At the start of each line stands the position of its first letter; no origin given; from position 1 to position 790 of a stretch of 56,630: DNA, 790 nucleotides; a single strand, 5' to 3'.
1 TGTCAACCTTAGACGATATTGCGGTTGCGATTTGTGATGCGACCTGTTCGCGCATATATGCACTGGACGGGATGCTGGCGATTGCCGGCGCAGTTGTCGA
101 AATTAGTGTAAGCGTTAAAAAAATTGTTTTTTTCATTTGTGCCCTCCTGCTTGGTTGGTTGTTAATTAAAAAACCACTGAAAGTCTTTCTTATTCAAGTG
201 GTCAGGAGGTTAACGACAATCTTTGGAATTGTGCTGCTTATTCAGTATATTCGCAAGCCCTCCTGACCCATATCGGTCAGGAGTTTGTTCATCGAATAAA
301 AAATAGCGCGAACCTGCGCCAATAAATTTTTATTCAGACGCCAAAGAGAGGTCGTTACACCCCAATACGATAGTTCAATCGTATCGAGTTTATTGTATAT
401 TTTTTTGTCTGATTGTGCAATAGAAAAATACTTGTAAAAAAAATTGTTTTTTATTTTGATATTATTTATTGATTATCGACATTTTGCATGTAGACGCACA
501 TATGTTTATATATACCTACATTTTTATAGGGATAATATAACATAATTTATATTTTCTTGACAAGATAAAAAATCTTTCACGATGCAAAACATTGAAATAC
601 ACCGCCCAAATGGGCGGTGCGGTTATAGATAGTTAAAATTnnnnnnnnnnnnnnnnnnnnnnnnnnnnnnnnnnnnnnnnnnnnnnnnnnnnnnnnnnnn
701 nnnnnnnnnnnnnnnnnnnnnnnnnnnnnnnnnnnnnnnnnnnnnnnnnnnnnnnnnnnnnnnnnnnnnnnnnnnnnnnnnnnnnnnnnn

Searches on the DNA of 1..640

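Call 17: search_rna_families(source=window, start=1, end=640, threshold=evalue, max_evalue=10, show_alignments=2)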
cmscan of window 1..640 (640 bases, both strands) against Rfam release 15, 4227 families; matches with E-value up to 10: 10.
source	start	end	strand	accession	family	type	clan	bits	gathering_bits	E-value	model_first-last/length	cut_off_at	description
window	369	443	+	RF01987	ZEB2_AS1_4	Gene; lncRNA;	-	21.8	50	7.4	1-78/78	no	ZEB2 antisense RNA 1 conserved region 4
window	299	363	-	RF02057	STnc40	Gene; sRNA;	-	18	45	2.3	1-70/70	no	Salmonella enterica sRNA STnc40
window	591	640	-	RF00022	GcvB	Gene;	-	17.8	42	0.15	149-204/204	5'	GcvB RNA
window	481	640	+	RF03532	SQ2397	Cis-reg;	-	17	100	1.8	1-183/243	3'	Cis-regulator of HTH transcription factor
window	305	355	-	RF01067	ATPC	Gene;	-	15.8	45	2.7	1-92/92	no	ATPC RNA motif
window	189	275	-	RF04244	MIR169_6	Gene; miRNA;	CL00098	14.3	54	7.7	1-99/99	no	MIR169_6 microRNA precursor family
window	167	289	+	RF02376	antisense_SR1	Gene; sRNA;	-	13.5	45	4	1-210/210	no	SR1 sRNA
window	39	169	+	RF02834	VqmR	Gene; sRNA;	-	13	76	9.5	1-154/154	no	Vibrio RNA VqmR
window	180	331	+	RF02634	EF3314_EF3315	Gene; sRNA;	-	11.8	100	5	1-141/141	no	Enterococcus sRNA EF3314_EF3315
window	115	277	+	RF01946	KCNQ1OT1_1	Gene; lncRNA;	-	5.1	70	5.8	288-464/464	no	KCNQ1 overlapping transcript 1 conserved region 1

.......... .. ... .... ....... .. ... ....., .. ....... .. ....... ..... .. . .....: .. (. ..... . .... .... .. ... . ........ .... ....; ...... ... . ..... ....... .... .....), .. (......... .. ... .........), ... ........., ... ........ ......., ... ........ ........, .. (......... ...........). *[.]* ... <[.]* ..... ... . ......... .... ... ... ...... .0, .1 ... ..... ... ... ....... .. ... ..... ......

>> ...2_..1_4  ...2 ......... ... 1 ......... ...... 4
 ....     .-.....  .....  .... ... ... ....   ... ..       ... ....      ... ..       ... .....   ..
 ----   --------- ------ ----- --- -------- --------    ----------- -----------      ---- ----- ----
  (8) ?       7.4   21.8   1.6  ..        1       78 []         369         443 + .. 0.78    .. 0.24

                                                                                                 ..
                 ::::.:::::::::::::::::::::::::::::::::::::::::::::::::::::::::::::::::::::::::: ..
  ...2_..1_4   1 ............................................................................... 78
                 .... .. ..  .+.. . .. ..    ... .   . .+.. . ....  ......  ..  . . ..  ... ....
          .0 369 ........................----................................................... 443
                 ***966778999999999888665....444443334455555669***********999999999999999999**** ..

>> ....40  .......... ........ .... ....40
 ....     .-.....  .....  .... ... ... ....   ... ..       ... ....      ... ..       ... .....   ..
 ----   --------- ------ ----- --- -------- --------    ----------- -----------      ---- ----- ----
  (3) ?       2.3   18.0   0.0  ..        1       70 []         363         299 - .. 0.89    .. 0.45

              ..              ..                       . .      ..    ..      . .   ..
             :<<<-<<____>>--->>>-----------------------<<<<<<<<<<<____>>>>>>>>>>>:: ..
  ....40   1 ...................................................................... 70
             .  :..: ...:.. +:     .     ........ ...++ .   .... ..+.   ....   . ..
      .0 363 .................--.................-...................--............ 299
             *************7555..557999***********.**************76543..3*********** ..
